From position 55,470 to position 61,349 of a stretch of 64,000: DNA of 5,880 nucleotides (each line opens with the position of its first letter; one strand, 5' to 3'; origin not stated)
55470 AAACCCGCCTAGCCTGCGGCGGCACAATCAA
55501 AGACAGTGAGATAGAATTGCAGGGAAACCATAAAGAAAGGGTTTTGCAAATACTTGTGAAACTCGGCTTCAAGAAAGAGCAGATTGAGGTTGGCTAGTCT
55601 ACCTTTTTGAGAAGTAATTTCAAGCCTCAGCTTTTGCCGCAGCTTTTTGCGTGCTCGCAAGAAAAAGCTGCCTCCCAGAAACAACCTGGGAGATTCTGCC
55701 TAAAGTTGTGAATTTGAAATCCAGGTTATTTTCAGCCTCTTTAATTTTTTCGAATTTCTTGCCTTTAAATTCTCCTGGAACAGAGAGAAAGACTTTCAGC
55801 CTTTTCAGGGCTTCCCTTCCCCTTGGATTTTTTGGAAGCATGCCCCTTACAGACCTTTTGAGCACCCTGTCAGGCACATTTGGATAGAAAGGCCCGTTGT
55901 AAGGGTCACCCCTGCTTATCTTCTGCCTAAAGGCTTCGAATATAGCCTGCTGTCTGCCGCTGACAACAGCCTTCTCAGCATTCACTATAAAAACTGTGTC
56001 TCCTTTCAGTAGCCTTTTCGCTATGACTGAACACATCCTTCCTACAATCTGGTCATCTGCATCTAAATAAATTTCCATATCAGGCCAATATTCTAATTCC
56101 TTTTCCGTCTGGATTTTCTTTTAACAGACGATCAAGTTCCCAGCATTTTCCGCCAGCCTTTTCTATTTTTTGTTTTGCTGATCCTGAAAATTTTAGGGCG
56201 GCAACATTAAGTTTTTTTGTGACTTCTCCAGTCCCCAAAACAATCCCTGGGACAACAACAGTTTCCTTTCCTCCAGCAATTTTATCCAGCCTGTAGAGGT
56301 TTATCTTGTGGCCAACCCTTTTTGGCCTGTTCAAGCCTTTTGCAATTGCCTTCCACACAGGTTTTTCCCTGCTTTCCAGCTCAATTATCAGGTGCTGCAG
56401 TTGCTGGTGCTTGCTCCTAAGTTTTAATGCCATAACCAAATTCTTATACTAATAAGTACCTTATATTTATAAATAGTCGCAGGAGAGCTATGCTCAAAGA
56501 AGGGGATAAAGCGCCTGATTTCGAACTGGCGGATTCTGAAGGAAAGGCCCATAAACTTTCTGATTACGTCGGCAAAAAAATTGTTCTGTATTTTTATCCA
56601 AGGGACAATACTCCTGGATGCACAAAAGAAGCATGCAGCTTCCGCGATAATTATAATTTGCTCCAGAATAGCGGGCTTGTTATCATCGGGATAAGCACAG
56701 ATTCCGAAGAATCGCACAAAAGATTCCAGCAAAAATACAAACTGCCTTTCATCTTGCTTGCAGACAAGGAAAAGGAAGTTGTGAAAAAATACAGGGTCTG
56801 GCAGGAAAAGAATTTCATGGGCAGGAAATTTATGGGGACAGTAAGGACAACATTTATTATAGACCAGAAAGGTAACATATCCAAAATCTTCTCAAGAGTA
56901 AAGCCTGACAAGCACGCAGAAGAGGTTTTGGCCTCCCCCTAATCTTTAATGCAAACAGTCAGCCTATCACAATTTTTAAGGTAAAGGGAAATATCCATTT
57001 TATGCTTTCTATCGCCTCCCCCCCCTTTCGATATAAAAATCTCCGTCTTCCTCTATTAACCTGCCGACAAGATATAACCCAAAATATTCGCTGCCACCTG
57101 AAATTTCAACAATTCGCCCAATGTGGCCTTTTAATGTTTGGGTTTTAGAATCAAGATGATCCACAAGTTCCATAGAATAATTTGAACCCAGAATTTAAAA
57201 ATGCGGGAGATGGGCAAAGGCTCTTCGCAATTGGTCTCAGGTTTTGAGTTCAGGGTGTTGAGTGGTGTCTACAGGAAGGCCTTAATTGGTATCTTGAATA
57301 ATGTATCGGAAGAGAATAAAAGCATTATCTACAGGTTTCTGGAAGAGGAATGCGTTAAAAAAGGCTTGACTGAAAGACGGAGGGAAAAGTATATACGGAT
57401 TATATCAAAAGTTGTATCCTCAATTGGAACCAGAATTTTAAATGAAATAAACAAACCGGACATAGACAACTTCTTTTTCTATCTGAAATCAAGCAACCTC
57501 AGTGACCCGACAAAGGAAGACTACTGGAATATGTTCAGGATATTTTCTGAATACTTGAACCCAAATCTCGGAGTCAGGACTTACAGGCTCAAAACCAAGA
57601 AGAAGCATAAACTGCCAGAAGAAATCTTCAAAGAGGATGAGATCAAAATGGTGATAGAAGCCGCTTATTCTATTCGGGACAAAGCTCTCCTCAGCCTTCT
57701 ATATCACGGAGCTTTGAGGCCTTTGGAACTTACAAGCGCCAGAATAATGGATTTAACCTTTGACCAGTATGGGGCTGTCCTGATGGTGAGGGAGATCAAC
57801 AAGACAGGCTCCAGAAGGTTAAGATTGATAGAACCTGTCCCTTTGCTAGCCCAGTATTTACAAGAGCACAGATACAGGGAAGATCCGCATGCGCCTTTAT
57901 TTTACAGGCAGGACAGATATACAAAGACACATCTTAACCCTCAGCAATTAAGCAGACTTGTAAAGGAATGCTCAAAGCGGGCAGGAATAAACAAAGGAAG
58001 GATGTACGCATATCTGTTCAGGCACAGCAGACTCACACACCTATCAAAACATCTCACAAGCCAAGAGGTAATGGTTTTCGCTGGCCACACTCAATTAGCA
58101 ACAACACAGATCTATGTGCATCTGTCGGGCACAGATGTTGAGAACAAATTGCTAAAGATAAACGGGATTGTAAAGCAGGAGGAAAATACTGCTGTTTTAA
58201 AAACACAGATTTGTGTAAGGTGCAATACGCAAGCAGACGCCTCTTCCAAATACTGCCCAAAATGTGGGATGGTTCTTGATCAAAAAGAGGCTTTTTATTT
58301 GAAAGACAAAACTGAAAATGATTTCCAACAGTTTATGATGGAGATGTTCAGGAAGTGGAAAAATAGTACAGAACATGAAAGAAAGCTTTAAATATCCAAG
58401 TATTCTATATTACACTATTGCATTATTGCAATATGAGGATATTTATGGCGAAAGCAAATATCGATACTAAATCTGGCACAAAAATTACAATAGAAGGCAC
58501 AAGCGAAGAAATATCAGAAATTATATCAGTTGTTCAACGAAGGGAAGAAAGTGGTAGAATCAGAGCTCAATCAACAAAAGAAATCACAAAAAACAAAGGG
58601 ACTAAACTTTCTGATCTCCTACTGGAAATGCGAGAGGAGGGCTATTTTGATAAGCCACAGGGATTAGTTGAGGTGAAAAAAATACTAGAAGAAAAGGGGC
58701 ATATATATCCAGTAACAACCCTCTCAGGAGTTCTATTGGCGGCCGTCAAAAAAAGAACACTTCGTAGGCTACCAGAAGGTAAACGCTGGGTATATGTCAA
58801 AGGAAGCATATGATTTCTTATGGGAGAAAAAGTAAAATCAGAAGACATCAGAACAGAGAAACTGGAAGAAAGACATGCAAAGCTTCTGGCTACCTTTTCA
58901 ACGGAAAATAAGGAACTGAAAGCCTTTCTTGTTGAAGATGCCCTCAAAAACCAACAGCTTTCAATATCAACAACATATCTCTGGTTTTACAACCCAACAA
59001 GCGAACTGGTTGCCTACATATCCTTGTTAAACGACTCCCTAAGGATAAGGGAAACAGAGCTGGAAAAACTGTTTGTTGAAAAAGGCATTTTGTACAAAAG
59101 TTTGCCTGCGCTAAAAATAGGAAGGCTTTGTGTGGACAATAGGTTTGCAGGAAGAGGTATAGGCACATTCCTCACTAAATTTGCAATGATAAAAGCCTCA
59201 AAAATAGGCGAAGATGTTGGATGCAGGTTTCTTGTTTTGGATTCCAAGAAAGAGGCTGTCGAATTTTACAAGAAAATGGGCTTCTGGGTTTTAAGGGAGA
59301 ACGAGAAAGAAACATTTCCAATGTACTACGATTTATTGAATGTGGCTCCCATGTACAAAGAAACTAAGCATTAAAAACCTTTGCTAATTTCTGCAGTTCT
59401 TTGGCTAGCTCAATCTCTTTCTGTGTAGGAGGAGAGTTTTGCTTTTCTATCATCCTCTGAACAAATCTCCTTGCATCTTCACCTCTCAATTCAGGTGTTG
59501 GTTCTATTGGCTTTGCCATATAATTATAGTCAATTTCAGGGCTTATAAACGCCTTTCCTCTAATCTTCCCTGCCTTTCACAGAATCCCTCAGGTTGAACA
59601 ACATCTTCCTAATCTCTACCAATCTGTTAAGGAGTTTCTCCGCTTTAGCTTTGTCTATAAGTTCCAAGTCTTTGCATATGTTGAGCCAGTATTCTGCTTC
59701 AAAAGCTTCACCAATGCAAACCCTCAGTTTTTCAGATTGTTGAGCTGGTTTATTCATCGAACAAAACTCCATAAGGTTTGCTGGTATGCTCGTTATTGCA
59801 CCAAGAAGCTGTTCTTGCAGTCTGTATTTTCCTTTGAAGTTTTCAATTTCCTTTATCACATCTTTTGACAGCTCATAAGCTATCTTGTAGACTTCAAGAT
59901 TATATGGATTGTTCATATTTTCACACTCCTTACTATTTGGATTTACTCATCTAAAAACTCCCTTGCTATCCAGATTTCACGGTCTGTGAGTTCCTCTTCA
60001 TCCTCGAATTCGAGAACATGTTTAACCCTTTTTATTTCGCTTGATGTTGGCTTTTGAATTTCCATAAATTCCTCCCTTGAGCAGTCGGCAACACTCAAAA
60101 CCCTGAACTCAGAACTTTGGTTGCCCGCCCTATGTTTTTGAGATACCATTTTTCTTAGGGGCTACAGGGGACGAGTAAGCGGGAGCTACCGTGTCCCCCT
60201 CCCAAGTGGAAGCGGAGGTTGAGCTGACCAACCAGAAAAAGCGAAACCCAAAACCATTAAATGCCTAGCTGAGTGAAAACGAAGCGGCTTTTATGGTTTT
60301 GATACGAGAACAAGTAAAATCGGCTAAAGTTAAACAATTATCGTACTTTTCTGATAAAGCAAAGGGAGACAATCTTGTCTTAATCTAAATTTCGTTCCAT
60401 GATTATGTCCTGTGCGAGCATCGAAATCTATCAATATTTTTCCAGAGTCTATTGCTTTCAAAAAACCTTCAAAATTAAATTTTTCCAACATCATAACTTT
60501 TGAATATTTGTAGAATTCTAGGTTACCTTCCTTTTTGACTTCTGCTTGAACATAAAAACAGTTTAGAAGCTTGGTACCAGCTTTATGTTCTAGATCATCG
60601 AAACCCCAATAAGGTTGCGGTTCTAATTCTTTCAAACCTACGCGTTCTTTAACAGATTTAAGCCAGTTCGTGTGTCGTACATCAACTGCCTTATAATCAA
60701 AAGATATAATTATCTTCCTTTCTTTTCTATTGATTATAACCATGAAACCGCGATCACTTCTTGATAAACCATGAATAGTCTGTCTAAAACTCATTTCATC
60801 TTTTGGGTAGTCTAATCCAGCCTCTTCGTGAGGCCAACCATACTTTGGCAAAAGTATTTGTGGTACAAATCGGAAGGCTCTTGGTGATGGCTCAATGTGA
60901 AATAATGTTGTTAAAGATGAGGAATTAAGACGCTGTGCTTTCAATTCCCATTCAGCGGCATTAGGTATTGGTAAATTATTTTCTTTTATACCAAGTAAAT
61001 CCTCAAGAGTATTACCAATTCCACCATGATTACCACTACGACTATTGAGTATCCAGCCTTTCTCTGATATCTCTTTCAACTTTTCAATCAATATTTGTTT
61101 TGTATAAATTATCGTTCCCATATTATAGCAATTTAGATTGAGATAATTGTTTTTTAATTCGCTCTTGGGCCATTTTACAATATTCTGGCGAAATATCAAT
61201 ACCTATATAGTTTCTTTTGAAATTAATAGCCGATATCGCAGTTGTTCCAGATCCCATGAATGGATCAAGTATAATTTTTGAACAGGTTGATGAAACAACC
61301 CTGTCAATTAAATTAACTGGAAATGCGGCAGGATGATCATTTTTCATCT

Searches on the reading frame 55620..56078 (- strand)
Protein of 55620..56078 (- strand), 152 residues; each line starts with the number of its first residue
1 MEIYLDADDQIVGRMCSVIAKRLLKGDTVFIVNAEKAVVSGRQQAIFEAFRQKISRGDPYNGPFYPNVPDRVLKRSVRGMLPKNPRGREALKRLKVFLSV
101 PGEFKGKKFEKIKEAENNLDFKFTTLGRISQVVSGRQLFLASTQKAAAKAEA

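Call 73: search_protein_families(library=pfam, proteins=[window:55620-56078:-], max_evalue=0.00001)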
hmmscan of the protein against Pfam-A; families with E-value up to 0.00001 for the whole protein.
window:55620-56078:- (152 aa): 1 family
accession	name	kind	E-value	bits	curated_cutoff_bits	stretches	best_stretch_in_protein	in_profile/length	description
PF00572.24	Ribosomal_L13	-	5.3e-19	68.9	23.8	1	3-97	4-113/119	Ribosomal protein L13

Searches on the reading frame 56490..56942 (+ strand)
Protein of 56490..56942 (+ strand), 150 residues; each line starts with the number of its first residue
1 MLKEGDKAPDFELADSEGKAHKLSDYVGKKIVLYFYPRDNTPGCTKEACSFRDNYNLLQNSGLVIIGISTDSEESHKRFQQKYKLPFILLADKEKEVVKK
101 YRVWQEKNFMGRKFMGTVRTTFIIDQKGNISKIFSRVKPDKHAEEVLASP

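Call 73: search_protein_families(library=pfam, proteins=[window:56490-56942:+], max_evalue=0.00001)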
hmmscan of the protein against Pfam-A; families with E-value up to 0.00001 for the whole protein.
window:56490-56942:+ (150 aa): 2 families
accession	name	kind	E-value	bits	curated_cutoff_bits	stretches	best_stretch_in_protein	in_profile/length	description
PF00578.27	AhpC-TSA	-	1.6e-43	148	26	1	5-132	2-123/124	AhpC/TSA family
PF08534.16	Redoxin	-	2.1e-27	96.2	26.6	1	3-146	1-147/148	Redoxin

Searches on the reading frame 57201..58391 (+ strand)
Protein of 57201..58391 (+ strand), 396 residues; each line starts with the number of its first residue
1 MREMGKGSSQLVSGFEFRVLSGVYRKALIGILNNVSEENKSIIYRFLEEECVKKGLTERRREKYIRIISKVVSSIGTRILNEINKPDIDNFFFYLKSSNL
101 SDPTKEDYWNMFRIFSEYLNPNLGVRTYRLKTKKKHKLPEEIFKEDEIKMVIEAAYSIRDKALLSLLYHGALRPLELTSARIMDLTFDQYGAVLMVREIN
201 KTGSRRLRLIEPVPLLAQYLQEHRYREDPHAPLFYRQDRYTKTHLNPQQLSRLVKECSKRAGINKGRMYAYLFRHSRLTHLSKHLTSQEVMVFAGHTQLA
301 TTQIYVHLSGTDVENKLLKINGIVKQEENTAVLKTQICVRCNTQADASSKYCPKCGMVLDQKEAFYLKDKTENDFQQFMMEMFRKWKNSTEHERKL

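Call 73: search_protein_families(library=pfam, proteins=[window:57201-58391:+], max_evalue=0.00001)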
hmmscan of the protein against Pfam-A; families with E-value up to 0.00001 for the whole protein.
window:57201-58391:+ (396 aa): 1 family
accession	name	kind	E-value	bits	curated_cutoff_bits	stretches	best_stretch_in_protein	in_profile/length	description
PF00589.27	Phage_integrase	-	4.2e-19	69.4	27.1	1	144-309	4-169/172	Phage integrase family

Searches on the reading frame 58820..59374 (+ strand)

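Call 73: search_protein_families(library=pfam, proteins=[window:58820-59374:+], max_evalue=0.00001)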
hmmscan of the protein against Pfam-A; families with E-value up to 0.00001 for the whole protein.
window:58820-59374:+ (184 aa): 3 families
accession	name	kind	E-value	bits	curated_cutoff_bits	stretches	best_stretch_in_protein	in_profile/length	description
PF13673.13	Acetyltransf_10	-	1.6e-11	44.7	23.6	1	31-162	11-114/128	Acetyltransferase (GNAT) domain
PF13508.13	Acetyltransf_7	-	1e-08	35.8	27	1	98-155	30-82/84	Acetyltransferase (GNAT) domain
PF00583.31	Acetyltransf_1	-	7.3e-08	33.1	20.7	1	50-155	33-116/116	Acetyltransferase (GNAT) family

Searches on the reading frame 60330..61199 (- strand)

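Call 73: search_protein_families(library=pfam, proteins=[window:60330-61199:-], max_evalue=0.00001)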
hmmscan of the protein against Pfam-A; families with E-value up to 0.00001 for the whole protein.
window:60330-61199:- (289 aa): 1 family
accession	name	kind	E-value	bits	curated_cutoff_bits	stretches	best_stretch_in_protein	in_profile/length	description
PF15515.12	MvaI_BcnI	-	1.5e-66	225.1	25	1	38-282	1-227/227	MvaI/BcnI restriction endonuclease family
